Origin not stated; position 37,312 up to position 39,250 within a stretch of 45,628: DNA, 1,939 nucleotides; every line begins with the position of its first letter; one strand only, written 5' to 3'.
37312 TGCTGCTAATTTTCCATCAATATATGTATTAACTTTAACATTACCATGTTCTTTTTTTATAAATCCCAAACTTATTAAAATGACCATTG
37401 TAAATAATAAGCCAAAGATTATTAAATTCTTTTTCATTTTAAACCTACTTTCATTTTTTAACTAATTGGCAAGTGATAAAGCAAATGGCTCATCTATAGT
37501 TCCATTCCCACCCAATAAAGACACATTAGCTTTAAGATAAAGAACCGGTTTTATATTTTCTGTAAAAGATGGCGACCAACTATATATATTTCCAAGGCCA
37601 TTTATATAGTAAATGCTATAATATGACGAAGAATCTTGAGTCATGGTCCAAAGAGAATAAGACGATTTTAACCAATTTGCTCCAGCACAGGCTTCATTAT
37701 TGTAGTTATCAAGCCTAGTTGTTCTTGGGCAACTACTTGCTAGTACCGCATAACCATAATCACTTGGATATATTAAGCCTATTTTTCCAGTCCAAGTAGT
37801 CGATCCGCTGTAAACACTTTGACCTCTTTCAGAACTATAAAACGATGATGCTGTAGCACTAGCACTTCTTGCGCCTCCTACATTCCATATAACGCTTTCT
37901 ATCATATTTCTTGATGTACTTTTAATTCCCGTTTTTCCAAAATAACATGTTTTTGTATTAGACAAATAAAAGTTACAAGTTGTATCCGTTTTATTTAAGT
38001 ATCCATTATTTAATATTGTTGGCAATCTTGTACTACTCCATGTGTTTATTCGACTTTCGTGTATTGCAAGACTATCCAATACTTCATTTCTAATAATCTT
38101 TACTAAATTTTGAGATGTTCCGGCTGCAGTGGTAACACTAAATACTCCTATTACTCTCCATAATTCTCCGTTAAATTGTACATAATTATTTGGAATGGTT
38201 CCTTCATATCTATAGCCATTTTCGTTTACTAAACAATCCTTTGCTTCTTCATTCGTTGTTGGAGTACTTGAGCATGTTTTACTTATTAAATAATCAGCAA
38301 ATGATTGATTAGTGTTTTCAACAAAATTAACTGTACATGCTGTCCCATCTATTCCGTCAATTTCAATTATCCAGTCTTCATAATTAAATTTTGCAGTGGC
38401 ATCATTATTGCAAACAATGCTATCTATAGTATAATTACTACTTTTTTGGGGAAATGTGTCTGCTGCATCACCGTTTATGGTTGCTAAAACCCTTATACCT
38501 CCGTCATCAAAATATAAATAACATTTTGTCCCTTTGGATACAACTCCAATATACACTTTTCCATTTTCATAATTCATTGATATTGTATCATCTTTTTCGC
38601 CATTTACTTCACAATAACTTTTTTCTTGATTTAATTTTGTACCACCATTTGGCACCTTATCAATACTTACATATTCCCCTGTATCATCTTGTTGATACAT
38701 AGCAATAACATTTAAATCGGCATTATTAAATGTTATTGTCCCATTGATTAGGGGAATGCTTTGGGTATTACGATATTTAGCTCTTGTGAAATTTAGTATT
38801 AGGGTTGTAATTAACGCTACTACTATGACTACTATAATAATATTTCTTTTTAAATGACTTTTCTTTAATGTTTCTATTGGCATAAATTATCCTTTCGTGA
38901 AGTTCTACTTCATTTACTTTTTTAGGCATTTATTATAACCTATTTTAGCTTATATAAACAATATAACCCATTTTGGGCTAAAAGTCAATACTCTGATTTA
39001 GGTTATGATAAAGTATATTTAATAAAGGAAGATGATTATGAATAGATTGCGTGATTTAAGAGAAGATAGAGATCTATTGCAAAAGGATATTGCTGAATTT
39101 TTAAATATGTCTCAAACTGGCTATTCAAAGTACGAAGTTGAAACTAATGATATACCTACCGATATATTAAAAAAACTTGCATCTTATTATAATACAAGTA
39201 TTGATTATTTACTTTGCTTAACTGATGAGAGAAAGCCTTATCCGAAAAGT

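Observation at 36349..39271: Recurring cassette of an XRE repressor divergent from membrane-anchored surface proteins with a constant leader and swappable heads (largest copy, two tandem paralogues)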

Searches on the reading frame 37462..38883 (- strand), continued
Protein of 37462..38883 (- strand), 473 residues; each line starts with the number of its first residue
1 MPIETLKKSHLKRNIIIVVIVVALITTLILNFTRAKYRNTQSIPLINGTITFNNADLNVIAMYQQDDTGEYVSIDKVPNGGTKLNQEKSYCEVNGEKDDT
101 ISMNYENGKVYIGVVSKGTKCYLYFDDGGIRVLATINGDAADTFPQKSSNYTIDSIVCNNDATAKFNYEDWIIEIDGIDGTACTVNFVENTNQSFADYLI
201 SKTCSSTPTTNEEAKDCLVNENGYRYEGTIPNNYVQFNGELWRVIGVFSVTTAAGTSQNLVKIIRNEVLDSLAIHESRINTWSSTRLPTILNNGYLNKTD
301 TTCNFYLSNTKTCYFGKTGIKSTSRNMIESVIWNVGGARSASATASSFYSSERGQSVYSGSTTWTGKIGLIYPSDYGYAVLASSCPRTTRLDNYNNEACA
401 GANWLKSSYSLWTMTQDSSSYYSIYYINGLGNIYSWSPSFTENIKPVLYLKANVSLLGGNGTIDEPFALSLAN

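Call 102: find_homologous_proteins(query=L008:8133-9230:+, max_evalue=1e-10)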
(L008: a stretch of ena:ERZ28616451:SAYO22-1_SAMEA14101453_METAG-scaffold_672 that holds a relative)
Query L008:8133-9230:+ (366 aa): 2110 proteins with E <= 1e-10 among 5158 candidates; the best 120 are listed.
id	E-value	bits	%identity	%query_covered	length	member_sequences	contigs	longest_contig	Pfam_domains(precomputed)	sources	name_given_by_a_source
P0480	1.7e-225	766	98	100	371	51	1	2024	PF00078.33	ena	-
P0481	7.3e-205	698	89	100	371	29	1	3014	PF00078.33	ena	-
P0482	1.1e-204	697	89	100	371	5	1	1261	PF00078.33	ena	-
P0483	2.0e-198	677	85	100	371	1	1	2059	PF00078.33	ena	-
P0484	2.4e-197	673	86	100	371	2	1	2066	PF00078.33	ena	-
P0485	8.9e-196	668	85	100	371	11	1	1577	PF00078.33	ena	-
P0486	9.9e-196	668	86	100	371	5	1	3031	PF00078.33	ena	-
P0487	1.4e-194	664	86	100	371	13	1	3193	PF00078.33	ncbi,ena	-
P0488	6.0e-182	623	80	100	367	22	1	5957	PF00078.33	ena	-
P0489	5.1e-158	544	73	100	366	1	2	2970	PF00078.33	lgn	-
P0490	3.7e-156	538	70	100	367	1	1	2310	PF00078.33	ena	-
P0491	4.0e-143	495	68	99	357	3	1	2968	PF00078.33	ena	-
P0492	2.0e-131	456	82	70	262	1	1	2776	-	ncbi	-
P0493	1.6e-124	434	57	99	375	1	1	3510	PF00078.33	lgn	-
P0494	1.2e-123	431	59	99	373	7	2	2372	PF00078.33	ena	-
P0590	2.0e-101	358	55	99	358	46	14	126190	PF00078.33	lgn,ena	-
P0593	4.9e-101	356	54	95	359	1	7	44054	PF00078.33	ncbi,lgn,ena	-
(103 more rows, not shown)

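Call 103: find_encoding_contigs(protein=P0593, flank=10000, max_places=2)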
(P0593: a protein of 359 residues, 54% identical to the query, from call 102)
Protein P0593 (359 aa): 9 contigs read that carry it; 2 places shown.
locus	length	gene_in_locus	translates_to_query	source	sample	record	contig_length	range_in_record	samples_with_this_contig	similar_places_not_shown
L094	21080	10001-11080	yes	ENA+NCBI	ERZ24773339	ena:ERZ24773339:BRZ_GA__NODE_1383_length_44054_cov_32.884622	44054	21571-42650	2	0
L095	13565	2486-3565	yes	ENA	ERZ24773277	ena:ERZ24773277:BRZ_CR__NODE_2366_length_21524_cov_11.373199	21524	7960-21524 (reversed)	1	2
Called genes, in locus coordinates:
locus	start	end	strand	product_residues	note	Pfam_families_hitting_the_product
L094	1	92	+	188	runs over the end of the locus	-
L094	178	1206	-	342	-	PF13616:Rotamase_3, PF00639:Rotamase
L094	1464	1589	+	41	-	-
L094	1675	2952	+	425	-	-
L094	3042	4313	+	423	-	PF09479:Flg_new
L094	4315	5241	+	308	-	PF05257:CHAP, PF12733:Cadherin-like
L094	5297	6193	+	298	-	PF00005:ABC_tran, PF13304:AAA_21, PF13732:DrrA1-3_C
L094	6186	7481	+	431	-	PF12698:ABC2_membrane_3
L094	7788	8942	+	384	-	-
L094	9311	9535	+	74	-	-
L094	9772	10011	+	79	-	-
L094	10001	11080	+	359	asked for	PF00078:RVT_1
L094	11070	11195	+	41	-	-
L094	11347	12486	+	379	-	PF01966:HD, PF13286:HD_assoc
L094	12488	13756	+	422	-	PF05193:Peptidase_M16_C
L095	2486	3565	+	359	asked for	PF00078:RVT_1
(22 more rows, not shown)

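Call 104: find_encoding_contigs(protein=P0590, flank=10000, max_places=2)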
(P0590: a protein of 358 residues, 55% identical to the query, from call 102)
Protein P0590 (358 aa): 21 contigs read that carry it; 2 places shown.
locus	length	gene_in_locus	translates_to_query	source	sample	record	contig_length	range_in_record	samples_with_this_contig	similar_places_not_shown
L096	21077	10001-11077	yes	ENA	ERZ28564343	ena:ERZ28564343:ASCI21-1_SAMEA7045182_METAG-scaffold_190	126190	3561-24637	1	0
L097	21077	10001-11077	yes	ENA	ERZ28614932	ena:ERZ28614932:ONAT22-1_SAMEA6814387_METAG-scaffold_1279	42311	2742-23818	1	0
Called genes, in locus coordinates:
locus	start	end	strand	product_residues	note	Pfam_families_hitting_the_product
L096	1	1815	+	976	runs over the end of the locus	PF02463:SMC_N, PF13304:AAA_21, PF13476:AAA_23, PF13555:AAA_29 (weak), PF06470:SMC_hinge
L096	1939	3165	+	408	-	PF13304:AAA_21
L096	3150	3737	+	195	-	PF13707:RloB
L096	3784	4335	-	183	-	PF01327:Pep_deformylase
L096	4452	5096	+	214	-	-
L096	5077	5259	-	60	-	-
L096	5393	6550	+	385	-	PF01098:FTSW_RODA_SPOVE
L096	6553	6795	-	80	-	PF12844:HTH_19, PF01381:HTH_3, PF13443:HTH_26 (weak)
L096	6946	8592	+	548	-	PF00041:fn3 (weak)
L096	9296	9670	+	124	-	-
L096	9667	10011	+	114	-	-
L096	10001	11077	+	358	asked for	PF00078:RVT_1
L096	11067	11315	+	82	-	-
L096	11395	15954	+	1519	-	PF01580:FtsK_SpoIIIE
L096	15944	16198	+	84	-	-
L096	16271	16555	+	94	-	-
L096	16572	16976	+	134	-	-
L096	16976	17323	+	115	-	-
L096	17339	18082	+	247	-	-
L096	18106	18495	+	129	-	-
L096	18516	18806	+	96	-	-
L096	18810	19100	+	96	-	-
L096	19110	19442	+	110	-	-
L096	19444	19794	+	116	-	-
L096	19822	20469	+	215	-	PF13780:DUF4176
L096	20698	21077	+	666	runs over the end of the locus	PF08341:TED (weak), PF13620:CarboxypepD_reg (faint), PF17210:SdrD_B (faint), PF17802:SpaA, PF22904:NOMO1-like_2nd (faint), PF11974:bMG3 (faint), PF17802:SpaA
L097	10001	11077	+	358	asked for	PF00078:RVT_1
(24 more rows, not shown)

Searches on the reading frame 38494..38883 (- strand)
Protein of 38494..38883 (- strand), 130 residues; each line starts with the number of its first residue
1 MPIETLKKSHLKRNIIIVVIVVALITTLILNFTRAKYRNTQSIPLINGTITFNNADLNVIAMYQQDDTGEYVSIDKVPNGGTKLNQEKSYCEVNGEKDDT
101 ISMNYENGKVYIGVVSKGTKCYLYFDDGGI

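Call 43: find_related_loci(query=A4, collection=metagenome_contigs, flank=10000)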
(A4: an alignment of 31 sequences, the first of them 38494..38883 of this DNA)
Query A4 (130 aa) in metagenome_contigs; peptide patterns used: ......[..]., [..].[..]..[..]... (x = any residue, [..] = any of these).
176 stretches matched a pattern; 132 encode a relative of the query (tblastn E <= 1e-3); the best 80 are kept; 77 distinct loci.
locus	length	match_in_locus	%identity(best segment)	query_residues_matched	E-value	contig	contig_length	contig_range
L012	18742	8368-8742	66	1-126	3e-54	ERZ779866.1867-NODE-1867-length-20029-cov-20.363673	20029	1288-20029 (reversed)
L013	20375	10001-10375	60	1-126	9e-49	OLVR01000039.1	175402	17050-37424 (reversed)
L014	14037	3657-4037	59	1-127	3e-48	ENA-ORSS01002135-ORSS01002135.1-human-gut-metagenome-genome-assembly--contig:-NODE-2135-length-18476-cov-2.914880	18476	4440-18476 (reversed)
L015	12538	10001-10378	63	1-126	4e-47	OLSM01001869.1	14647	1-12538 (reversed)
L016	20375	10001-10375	67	1-126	1e-46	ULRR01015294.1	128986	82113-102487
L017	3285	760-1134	63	1-126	4e-46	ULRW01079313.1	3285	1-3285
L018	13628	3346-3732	53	1-127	8e-42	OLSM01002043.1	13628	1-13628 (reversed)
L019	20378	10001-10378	50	1-126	5e-41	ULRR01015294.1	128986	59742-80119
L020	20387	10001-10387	52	1-127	1e-40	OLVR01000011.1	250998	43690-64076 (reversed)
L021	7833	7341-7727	52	1-127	4e-40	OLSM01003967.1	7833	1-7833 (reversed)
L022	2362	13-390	56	1-126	3e-40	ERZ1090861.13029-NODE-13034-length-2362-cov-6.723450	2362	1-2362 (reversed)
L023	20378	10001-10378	57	1-126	2e-39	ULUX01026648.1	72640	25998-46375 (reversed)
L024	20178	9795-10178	52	1-127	2e-39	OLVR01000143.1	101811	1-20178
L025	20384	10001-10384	52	1-126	2e-39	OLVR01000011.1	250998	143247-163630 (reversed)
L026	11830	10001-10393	50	1-130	6e-39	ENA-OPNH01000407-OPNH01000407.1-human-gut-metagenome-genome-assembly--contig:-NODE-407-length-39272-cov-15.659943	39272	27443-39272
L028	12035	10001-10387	52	1-127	9e-38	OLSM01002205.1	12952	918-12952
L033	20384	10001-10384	52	1-127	8e-37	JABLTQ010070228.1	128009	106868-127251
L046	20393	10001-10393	53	1-130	5e-35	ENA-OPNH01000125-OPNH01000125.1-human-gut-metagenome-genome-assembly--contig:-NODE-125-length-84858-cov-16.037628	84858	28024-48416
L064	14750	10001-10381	50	1-126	1e-36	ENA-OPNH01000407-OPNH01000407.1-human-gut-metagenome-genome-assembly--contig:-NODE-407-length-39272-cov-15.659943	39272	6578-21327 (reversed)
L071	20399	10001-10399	45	1-127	2e-30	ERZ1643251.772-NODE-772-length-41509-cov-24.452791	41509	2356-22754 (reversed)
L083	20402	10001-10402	44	1-128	3e-28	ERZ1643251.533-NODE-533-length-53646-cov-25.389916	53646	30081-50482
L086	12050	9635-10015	44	1-127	6e-28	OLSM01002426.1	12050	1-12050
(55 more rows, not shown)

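Call 44: find_related_loci(query=A4, collection=viral_contigs, flank=10000)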
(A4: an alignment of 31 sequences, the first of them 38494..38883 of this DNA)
Query A4 (130 aa) in viral_contigs; peptide patterns used: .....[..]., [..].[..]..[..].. (x = any residue, [..] = any of these).
122 stretches matched a pattern, but none encodes a relative of the query by tblastn (E <= 1e-3).

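Call 53: search_protein_families(library=pfam, proteins=[L020:9658-9942:-, L019:9606-9827:-, L033:9643-9930:-, L028:9660-9875:-, L071:9647-10000:-, L083:9592-9921:-, L083:9321-9653:-, L086:9262-9501:-, L046:9577-9813:-, L064:8697-9041:-], max_evalue=0.01)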
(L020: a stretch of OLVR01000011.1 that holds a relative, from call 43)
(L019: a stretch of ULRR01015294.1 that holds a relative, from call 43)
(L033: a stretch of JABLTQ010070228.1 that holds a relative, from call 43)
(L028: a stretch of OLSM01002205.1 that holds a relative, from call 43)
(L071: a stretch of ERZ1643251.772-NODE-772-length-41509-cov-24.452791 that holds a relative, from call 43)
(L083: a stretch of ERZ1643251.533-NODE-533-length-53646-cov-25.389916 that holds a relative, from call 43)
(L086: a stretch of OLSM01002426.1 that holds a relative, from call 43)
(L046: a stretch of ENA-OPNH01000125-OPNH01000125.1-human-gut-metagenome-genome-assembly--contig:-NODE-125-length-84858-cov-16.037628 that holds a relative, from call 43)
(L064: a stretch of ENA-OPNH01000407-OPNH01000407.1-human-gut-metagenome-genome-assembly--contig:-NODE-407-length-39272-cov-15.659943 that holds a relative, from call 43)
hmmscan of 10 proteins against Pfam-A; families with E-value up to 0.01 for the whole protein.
L020:9658-9942:- (95 aa): 2 families
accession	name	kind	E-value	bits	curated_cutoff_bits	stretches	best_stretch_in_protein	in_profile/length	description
PF01381.28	HTH_3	-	3.5e-10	40.2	23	1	39-83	2-46/55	Helix-turn-helix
PF13560.12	HTH_31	-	5e-06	27.2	27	1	38-82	6-51/64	Helix-turn-helix domain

L019:9606-9827:- (74 aa): 3 families
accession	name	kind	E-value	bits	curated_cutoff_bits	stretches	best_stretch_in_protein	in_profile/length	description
PF13560.12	HTH_31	-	2e-06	28.4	27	1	15-62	5-52/64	Helix-turn-helix domain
PF01381.28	HTH_3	-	3.7e-05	24.1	23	1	17-68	2-52/55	Helix-turn-helix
PF12844.13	HTH_19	-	0.00011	22.5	30.2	1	16-66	4-53/64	Helix-turn-helix domain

L033:9643-9930:- (96 aa): 4 families
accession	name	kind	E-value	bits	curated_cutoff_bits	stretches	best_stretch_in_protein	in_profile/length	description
PF01381.28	HTH_3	-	2.2e-13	50.5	23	1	26-74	4-52/55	Helix-turn-helix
PF12844.13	HTH_19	-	1.3e-09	38.2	30.2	1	20-75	1-56/64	Helix-turn-helix domain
PF13560.12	HTH_31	-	3.5e-07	30.9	27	1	19-73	2-57/64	Helix-turn-helix domain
PF13443.12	HTH_26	-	1.1e-05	26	22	1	31-78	10-58/63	Cro/C1-type HTH DNA-binding domain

L028:9660-9875:- (72 aa): 2 families
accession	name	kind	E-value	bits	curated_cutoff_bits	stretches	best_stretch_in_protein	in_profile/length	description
PF01381.28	HTH_3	-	2.3e-09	37.6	23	1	16-60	2-46/55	Helix-turn-helix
PF13560.12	HTH_31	-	0.00035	21.2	27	1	16-56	7-48/64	Helix-turn-helix domain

L071:9647-10000:- (118 aa): 5 families
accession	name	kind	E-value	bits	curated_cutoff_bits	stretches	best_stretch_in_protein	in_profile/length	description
PF01381.28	HTH_3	-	7.5e-14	51.9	23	1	54-110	1-55/55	Helix-turn-helix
PF12844.13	HTH_19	-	1.1e-08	35.3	30.2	1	53-111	3-59/64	Helix-turn-helix domain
PF13443.12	HTH_26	-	2.2e-08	34.7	22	1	53-114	1-61/63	Cro/C1-type HTH DNA-binding domain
PF13413.12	HTH_25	-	3e-06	27.4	24.6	1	55-105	3-57/62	Helix-turn-helix domain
PF13560.12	HTH_31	-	9.9e-06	26.2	27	1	56-104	8-55/64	Helix-turn-helix domain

L083:9592-9921:- (110 aa): 4 families
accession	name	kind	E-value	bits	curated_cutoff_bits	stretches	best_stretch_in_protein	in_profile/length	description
PF01381.28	HTH_3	-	5.8e-13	49.1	23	1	21-73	1-53/55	Helix-turn-helix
PF12844.13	HTH_19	-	1.8e-09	37.8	30.2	1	21-79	4-62/64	Helix-turn-helix domain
PF13560.12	HTH_31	-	1.5e-06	28.9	27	1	28-69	13-55/64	Helix-turn-helix domain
PF13413.12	HTH_25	-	0.0049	17.1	24.6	0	25-54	6-35/62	Helix-turn-helix domain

L083:9321-9653:- (111 aa): 4 families
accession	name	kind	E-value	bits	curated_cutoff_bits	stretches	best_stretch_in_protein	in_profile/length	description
PF01381.28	HTH_3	-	1.5e-10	41.4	23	1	39-83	8-52/55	Helix-turn-helix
PF12844.13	HTH_19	-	2.7e-07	30.8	30.2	1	32-91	4-63/64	Helix-turn-helix domain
PF13560.12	HTH_31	-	3.5e-05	24.5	27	1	41-78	15-53/64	Helix-turn-helix domain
PF24718.1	HTH_73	-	0.0014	18.9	27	1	27-64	25-62/71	HTH-like domain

L086:9262-9501:- (80 aa): 3 families
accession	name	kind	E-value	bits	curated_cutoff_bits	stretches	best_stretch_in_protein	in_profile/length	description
PF01381.28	HTH_3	-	2.2e-08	34.5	23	1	20-74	2-55/55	Helix-turn-helix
PF13443.12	HTH_26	-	2.1e-07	31.5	22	1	18-76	1-59/63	Cro/C1-type HTH DNA-binding domain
PF12844.13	HTH_19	-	2.7e-06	27.6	30.2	1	17-77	2-61/64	Helix-turn-helix domain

L046:9577-9813:- (79 aa): 0 families

L064:8697-9041:- (115 aa): 1 family
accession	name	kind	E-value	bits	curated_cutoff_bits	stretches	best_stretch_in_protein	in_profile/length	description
PF07963.17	N_methyl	-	2.1e-08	33.8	21.2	1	5-29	2-26/27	Prokaryotic N-terminal methylation motif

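Call 79: search_protein_representatives(protein=window:38494-38883:-)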
Query: 130 residues. Proteins with E-value up to 0.001 (for the whole library): 352; up to 1e-10: 213; up to 1e-30: 21. The best 150 are listed.
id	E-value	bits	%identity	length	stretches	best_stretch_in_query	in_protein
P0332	1.0e-37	145.2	53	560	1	1-126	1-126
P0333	2.2e-37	144.1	56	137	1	2-127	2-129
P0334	2.6e-37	143.8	55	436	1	1-126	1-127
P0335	2.8e-37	143.7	56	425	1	2-126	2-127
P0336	1.4e-36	141.5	56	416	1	1-127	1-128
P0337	1.2e-35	138.5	53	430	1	1-126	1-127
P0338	3.7e-35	136.9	54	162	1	4-126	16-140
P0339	8.4e-35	135.7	54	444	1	2-128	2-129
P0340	1.1e-34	135.3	57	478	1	2-127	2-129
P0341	1.6e-34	134.8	54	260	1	1-127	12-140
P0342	4.0e-34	133.5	51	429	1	2-127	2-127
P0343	1.3e-33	131.9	54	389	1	1-127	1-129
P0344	2.5e-33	130.9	50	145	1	1-127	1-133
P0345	3.4e-33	130.5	51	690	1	1-127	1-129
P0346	3.2e-32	127.4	47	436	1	1-126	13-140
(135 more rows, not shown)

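Call 83: search_protein_families(library=pfam, alignment_id=A6, max_evalue=0.01)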
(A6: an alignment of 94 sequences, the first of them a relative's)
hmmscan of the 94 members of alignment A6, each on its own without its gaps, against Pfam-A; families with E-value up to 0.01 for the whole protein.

A. member 1, P0332 (560 aa): 0 families

B. families by the number of members that match (of 94 scanned): 32 families (the first 25 are shown)
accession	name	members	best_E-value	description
PF19789.6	DUF6273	14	8.2e-06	Domain of unknown function (DUF6273)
PF17957.7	Big_7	8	7.4e-06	Bacterial Ig domain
PF00041.27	fn3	5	1.8e-05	Fibronectin type III domain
PF14890.11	Intein_splicing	3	4.3e-06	Intein splicing domain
PF02706.20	Wzz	3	0.00019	Chain length determinant protein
PF07591.16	PT-HINT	2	5.1e-09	Pretoxin HINT domain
PF12810.13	ALK_LTK_GRD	1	1e-37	ALK/LTK, Glycine-rich domain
PF03382.20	DUF285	1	6.3e-33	Mycoplasma protein of unknown function, DUF285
PF03471.22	CorC_HlyC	1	4.2e-19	Transporter associated domain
PF00571.33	CBS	1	4.3e-07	CBS domain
PF07523.18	Big_3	1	7.8e-06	Bacterial Ig-like domain (group 3)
PF01079.26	Hint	1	9.5e-06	Hint module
PF24893.1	DUF7743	1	2.9e-05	Domain of unknown function (DUF7743)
PF13855.12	LRR_8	1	0.00011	Leucine rich repeat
PF07495.19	Y_Y_Y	1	0.00041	Y_Y_Y domain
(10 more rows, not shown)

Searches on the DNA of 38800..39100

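Call 65: search_rna_families(source=window, start=38800, end=39100, threshold=evalue, max_evalue=1)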
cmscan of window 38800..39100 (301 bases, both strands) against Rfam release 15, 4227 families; matches with E-value up to 1: 1.
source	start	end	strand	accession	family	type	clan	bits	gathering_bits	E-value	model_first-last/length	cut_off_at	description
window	38926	39018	+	RF03272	mir-2187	Gene; miRNA;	-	22.2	67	0.11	1-62/62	no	mir-2187 microRNA precursor family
